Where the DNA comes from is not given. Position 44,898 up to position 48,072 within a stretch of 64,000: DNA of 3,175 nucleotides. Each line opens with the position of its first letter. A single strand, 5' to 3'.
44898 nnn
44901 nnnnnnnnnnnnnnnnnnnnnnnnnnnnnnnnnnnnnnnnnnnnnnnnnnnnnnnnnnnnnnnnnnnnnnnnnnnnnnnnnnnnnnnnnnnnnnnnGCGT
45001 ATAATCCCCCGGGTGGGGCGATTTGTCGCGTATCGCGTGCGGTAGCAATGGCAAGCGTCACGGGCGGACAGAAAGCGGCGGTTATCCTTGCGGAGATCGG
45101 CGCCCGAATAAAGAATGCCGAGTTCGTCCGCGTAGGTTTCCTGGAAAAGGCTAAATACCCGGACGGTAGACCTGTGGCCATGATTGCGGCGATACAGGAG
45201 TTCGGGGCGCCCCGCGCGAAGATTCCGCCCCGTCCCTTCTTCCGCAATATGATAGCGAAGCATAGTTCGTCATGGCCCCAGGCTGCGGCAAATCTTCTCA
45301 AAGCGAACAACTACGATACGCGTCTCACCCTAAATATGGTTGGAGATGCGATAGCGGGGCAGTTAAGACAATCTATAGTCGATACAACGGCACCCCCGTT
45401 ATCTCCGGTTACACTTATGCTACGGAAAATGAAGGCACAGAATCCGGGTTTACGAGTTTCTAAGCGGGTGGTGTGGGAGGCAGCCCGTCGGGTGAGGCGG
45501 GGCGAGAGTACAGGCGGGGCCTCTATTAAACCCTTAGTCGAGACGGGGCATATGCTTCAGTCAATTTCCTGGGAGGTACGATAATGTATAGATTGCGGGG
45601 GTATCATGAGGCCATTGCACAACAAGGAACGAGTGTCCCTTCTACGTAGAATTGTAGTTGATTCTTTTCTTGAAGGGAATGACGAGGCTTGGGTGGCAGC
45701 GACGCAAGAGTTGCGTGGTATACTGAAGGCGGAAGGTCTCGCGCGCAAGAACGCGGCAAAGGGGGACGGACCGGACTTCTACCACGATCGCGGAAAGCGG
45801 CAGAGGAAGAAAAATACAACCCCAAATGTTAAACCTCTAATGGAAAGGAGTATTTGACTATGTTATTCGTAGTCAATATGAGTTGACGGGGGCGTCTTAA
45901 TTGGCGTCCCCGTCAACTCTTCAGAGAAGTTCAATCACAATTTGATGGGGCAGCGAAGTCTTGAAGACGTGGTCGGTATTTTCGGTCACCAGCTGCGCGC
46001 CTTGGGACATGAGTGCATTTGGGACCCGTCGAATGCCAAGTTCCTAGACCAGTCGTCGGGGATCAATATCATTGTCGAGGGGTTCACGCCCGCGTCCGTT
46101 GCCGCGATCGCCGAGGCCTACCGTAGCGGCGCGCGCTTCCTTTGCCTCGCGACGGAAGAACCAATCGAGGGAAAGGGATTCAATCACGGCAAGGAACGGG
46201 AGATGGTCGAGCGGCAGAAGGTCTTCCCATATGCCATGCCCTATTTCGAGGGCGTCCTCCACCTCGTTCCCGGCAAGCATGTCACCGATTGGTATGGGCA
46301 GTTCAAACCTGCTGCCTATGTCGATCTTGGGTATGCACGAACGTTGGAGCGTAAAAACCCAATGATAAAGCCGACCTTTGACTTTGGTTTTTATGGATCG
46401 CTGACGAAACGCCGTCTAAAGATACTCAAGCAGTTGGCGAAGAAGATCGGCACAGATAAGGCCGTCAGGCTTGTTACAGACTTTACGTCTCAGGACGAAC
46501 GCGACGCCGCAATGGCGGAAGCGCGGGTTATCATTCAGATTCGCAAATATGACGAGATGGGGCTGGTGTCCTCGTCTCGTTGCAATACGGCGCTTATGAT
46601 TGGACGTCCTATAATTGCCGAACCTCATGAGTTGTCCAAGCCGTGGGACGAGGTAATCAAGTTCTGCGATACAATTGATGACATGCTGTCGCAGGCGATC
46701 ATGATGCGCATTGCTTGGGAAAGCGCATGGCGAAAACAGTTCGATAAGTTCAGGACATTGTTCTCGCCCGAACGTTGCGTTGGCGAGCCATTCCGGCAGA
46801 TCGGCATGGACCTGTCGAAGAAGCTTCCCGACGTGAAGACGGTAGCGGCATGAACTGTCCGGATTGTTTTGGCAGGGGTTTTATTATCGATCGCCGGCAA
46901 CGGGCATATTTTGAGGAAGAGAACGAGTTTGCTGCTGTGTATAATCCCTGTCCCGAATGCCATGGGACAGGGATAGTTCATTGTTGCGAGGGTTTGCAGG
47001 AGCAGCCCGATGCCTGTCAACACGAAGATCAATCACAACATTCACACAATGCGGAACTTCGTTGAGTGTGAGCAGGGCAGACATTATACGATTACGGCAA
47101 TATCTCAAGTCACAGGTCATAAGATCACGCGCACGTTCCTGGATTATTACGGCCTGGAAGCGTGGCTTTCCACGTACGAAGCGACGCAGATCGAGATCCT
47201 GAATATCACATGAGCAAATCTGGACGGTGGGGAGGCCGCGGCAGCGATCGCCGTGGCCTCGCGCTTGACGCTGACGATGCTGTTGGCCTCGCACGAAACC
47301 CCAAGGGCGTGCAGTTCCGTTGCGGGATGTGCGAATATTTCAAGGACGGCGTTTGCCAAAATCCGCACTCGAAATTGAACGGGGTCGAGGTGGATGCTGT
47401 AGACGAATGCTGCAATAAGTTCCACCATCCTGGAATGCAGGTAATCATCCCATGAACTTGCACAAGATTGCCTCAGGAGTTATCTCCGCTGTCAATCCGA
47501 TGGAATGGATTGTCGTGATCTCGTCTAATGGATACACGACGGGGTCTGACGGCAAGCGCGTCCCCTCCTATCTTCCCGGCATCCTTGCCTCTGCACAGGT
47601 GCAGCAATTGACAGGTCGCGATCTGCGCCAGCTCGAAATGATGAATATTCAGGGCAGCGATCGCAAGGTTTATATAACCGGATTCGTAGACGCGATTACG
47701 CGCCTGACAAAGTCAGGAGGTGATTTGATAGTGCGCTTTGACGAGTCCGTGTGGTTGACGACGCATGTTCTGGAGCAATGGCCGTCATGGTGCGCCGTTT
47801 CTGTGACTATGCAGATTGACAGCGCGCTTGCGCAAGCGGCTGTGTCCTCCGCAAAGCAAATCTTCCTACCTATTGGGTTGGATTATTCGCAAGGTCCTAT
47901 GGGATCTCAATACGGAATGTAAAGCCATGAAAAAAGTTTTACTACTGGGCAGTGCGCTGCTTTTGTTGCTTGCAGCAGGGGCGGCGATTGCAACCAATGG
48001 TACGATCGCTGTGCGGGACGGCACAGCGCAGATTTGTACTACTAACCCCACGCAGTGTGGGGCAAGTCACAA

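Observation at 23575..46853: Sugar-tailoring and glycosyltransferase island of about 21 kb inside the virion structural operon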

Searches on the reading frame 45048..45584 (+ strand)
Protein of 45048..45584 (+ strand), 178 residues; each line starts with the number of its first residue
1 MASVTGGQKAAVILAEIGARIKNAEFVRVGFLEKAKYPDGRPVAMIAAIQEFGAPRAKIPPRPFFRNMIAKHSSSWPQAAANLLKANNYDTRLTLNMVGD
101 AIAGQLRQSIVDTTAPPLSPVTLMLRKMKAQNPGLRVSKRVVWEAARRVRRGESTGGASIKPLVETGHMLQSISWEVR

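Call 6: search_protein_families(library=pfam, max_evalue=0.01, proteins=[window:45048-45584:+])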
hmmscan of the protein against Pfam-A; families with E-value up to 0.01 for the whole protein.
window:45048-45584:+ (178 aa): 0 families

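Call 14: find_related_loci(query=window:45048-45584:+, collection=viral_contigs, flank=10000)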
Query window:45048-45584:+ (178 aa) in viral_contigs; peptide patterns used: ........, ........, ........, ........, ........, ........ (x = any residue, [..] = any of these).
46 stretches matched a pattern; 43 encode a relative of the query (tblastn E <= 1e-3); 43 distinct loci.
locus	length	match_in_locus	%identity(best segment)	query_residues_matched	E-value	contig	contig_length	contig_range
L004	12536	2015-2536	60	3-178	8e-68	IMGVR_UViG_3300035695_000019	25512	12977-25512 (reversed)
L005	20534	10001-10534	53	1-178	4e-60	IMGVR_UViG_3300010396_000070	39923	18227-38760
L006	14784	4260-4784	53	1-177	1e-57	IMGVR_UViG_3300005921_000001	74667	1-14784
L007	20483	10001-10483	54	1-178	2e-55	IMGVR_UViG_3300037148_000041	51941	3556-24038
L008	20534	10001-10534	51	1-178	9e-55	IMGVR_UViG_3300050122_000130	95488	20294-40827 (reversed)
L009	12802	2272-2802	53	1-177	3e-54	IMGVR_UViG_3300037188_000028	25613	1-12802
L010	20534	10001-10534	46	3-177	5e-52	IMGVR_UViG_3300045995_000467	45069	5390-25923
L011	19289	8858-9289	52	4-178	1e-50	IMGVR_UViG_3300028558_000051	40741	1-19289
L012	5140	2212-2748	50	1-178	8e-50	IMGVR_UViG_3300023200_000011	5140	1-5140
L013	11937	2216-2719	51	14-177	3e-49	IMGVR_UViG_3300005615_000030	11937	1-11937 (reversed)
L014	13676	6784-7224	49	1-178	1e-48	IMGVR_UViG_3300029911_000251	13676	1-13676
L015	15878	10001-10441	49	1-178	1e-48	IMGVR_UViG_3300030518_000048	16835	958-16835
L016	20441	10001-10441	49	1-178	3e-48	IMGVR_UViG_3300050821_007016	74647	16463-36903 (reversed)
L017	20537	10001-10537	48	1-178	1e-47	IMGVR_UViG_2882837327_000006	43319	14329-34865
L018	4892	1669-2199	48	3-178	4e-47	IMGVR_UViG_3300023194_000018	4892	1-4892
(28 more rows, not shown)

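Call 33: search_protein_families(library=phrogs, max_evalue=0.001, proteins=[window:45048-45584:+])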
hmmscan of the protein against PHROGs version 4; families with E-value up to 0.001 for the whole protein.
window:45048-45584:+ (178 aa): 1 family
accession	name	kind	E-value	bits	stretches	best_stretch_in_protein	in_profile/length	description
phrog_222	-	connector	6.5e-38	132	1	13-178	121-262/276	tail completion or Neck1 protein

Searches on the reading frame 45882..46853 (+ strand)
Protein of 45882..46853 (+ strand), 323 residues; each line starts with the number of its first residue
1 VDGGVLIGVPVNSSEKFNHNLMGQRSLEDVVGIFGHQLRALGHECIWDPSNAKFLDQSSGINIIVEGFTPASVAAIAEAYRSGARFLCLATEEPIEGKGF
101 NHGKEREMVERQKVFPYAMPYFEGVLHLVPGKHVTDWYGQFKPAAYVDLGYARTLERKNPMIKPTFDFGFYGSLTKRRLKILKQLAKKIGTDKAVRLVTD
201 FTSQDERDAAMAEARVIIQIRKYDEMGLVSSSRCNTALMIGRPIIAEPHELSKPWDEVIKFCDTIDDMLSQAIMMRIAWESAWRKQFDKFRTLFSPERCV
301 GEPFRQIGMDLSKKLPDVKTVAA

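Call 6: search_protein_families(library=pfam, max_evalue=0.01, proteins=[window:45942-46853:+])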
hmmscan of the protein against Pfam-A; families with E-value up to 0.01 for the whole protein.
window:45942-46853:+ (303 aa): 0 families

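Call 33: search_protein_families(library=phrogs, max_evalue=0.001, proteins=[window:45942-46853:+])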
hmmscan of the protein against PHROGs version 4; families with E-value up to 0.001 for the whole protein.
window:45942-46853:+ (303 aa): 0 families

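Call 36: search_solved_structures(query=window:45942-46853:+, max_evalue=1)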
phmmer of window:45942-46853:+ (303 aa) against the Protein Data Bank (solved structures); distinct sequences matched with E-value up to 1: 2.
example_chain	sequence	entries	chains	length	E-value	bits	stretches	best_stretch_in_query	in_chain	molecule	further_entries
8sgi_A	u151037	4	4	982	0.092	15.1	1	202-273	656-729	Sodium/calcium exchanger 1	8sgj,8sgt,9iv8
8jp0_A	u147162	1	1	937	0.19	14.1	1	218-273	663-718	Sodium/calcium exchanger 1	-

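Call 46: search_solved_structures(query=A2, max_evalue=1)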
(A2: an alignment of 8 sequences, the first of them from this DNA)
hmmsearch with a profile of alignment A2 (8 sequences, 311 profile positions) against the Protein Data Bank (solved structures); distinct sequences matched with E-value up to 1: 1.
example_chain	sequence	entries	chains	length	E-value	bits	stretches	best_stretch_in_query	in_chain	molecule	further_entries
8sgi_A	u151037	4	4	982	0.86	12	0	228-278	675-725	Sodium/calcium exchanger 1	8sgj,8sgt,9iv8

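Call 71: find_homologous_proteins(query=window:45942-46853:+, max_evalue=0.001)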
Query window:45942-46853:+ (303 aa): 473 proteins with E <= 0.001 among 1610 candidates; the best 120 are listed.
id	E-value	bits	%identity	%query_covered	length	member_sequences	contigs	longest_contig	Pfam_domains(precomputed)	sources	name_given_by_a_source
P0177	4.0e-179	612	85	99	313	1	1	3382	-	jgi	jgi:hypothetical protein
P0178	8.7e-157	539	75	100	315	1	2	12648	-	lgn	-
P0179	8.4e-154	529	75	97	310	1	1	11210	-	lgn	-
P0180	1.5e-149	515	72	99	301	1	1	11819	-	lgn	-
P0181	9.3e-148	509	74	97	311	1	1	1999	-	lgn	-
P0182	3.3e-135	468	69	96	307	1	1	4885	-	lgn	-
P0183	4.1e-135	468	67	99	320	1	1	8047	-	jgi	jgi:hypothetical protein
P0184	2.1e-126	439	65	95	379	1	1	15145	-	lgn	-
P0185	3.2e-121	422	62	95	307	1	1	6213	-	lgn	-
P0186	3.4e-121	422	63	95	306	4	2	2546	-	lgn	-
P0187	1.1e-120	420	61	96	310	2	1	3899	-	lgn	-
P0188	1.8e-120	420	61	95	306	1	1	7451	-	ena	-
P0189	2.3e-120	419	61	95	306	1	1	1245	-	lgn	-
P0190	5.1e-120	418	60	97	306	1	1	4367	-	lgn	-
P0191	2.1e-119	416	60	98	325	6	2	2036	-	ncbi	-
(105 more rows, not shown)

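Call 85: predict_structure(alignment_id=A6)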
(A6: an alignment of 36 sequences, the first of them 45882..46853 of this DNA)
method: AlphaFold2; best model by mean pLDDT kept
length: 323 residues; sequences in the alignment: 36
mean_pLDDT: 89.2   pTM: 0.87
mean pLDDT of the five models: 89.2, 88.9, 88.4, 87.6, 87.1
residues with pLDDT >= 90: 239; 70-90: 57; 50-70: 12; < 50: 15
segments of 3 or more residues with pLDDT < 50: 1-8, 317-323
pLDDT, mean of each block of 10 residues (from residue 1): 36 66 83 91 84 86 92 95 96 95 93 97 97 97 97 91 95 94 94 88 89 97 90 95 96 96 96 96 98 96 94 58 38
secondary structure, 60 per line:
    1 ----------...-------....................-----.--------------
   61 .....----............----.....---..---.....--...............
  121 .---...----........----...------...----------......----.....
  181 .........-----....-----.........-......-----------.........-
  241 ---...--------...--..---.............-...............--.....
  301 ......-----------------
elements in order: E11-13 H21-40 E61-65 H70-81 E86-90 H106-121 E125-127 H132-139 E144-146 E166-171 H176-189 E195-198 H204-212 E214-219 H231-239 E244-246 H265-277 H279-293 H296-306

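Call 87: fold_search(model_id=the predicted structure, library=pdb)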
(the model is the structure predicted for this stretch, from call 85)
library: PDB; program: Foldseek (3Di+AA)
matches with E <= 10: 1243; with E <= 0.001: 57
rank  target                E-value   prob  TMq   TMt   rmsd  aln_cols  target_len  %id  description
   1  7fga_A                2.2e-07  1.00  0.53  0.50   7.4       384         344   14  Alpha-1,2-glucosyltransferase_UDP_sucrose_tll1591 (released 2022-06-01)
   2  8jjn_C                9.2e-07  1.00  0.55  0.55   6.0       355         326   10  Structure of SenB in complex with UDP-Glc and PO4- at 1.98 Angstroms resolution (released 2024-02-07)
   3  8jjq_A                1.2e-06  1.00  0.54  0.55   6.3       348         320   10  Structure of SenB in complex with UDP-GalNAc at 1.64 Angstroms resolution (released 2024-02-07)
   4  8x3q_A                1.3e-06  1.00  0.54  0.51   6.6       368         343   12  tll1591 with alpha-glucan 4sugar (released 2024-10-16)
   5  7fg9_A                1.4e-06  1.00  0.54  0.52   7.5       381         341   13  Alpha-1,2-glucosyltransferase_UDP_tll1591 (released 2022-06-01)
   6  7qd7                  1.5e-06  1.00  0.55  0.38   7.5       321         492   10  TarM(Se)_G117R (released 2023-05-10)
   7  8x3q_D                1.8e-06  1.00  0.56  0.53   7.3       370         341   12  tll1591 with alpha-glucan 4sugar (released 2024-10-16)
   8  9v0w_B                1.8e-06  1.00  0.53  0.48   8.4       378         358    9  UDP-Glc:tetrahydrobiopterin glucosyltransferase from Pseudanabaena sp. Chao 1811 (released 2025-11-26)
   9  8rz3_A                2.4e-06  1.00  0.51  0.51   6.5       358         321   10  Structures of Se- glycosyltransferase SenB from Variovorax paradoxus (released 2024-09-11)
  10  8jjn_B                2.7e-06  1.00  0.54  0.56   5.9       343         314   11  Structure of SenB in complex with UDP-Glc and PO4- at 1.98 Angstroms resolution (released 2024-02-07)
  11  8k5u_A                3.1e-06  1.00  0.52  0.53   6.5       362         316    9  Se-glycosyltransferase RsSenB (released 2024-02-07)
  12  7fga_B                3.3e-06  1.00  0.53  0.50   7.0       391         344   14  Alpha-1,2-glucosyltransferase_UDP_sucrose_tll1591 (released 2022-06-01)
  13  8xsg                  4.2e-06  1.00  0.52  0.50   6.7       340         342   12  Crystal structure of the Actinobacillus minor NM305 glucosyltransferase in complex with UDP (released 2025-01-15)
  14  7qsg_B                4.5e-06  1.00  0.51  0.54   6.9       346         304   14  Methylmannose polysaccharide mannosyltransferase from M. hassiacum (released 2023-01-25)
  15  6tvp_B                5.4e-06  1.00  0.53  0.46   6.8       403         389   12  Structure of Mycobacterium smegmatis alpha-maltose-1-phosphate synthase GlgM (released 2020-04-22)
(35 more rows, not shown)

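Call 92: fold_search(model_id=the predicted structure, library=viral)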
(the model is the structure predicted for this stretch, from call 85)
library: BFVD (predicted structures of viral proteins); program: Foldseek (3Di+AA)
matches with E <= 10: 685; with E <= 0.001: 135
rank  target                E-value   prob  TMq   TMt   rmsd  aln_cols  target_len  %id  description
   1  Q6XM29                1.2e-12  1.00  0.62  0.70   4.8       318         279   13  FirrV-1-B7 [Feldmannia irregularis virus a]
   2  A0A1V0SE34            4.9e-12  1.00  0.62  0.39   5.0       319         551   12  Glycosyltransferase [Indivirus ILV1]
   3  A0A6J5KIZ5            5.5e-12  1.00  0.61  0.76   4.4       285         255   15  Uncharacterized protein [uncultured Caudovirales phage]
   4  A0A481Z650            7.1e-12  1.00  0.63  0.70   5.1       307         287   15  Uncharacterized protein [Pithovirus LCPAC104]
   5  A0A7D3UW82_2          1.5e-11  1.00  0.59  0.23   5.9       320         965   12  Glycosyltransferase [Fadolivirus FV1/VV64]
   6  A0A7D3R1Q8            3.2e-11  1.00  0.60  0.66   6.3       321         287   12  Uncharacterized protein [Fadolivirus FV1/VV64]
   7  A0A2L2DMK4            3.9e-11  1.00  0.63  0.59   6.0       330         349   14  Uncharacterized protein [Acanthamoeba polyphaga mimivirus]
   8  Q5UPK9                5.6e-11  1.00  0.63  0.25   4.2       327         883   12  Uncharacterized protein L138 [Acanthamoeba polyphaga mimivirus]
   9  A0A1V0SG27            3.4e-10  1.00  0.58  0.23   5.3       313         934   12  dTDP-D-glucose 4,6-dehydratase [Hokovirus HKV1]
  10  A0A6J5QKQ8            3.6e-10  1.00  0.60  0.65   5.0       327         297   11  Glycosyl transferases group 1 [uncultured Caudovirales phage]
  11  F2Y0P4                1.2e-09  1.00  0.30  0.16  16.9       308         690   14  (no name in the UniProt tables at hand)
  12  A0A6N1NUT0            1.5e-09  1.00  0.59  0.57   6.3       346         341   11  Spore protein YkvP/CgeB glycosyl transferase-like domain-containing protein [Tupanvirus soda lake]
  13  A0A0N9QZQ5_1          2.0e-09  1.00  0.62  0.20   4.9       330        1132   13  Multiple glycosyltransferase domain containing protein [Chrysochromulina ericina virus CeV-01B]
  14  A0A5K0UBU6            2.9e-09  1.00  0.53  0.47   6.5       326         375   11  Uncharacterized protein [Yasminevirus sp. GU-2018]
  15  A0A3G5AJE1            2.7e-08  1.00  0.54  0.33   6.5       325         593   11  DUF5672 domain-containing protein [Sylvanvirus sp.]
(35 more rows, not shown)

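Call 98: search_protein_families(library=ncbifam, max_evalue=0.05, proteins=[window:45882-46853:+])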
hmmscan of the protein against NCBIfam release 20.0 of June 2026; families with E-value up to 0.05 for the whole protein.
window:45882-46853:+ (323 aa): 0 families

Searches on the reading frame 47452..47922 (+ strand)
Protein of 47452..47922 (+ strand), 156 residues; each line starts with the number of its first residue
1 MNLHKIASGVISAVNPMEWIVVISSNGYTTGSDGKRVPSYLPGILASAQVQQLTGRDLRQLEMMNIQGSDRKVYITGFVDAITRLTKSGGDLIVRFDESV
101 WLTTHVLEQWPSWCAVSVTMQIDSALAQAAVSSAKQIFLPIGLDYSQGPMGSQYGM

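Call 6: search_protein_families(library=pfam, max_evalue=0.01, proteins=[window:47452-47922:+])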
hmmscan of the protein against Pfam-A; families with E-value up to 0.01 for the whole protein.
window:47452-47922:+ (156 aa): 0 families

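Call 33: search_protein_families(library=phrogs, max_evalue=0.001, proteins=[window:47452-47922:+])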
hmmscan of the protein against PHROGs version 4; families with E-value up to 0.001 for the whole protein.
window:47452-47922:+ (156 aa): 1 family
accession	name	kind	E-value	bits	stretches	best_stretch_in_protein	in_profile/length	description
phrog_1912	-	head and packaging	1.3e-32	113.8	1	1-122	1-120/122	head protein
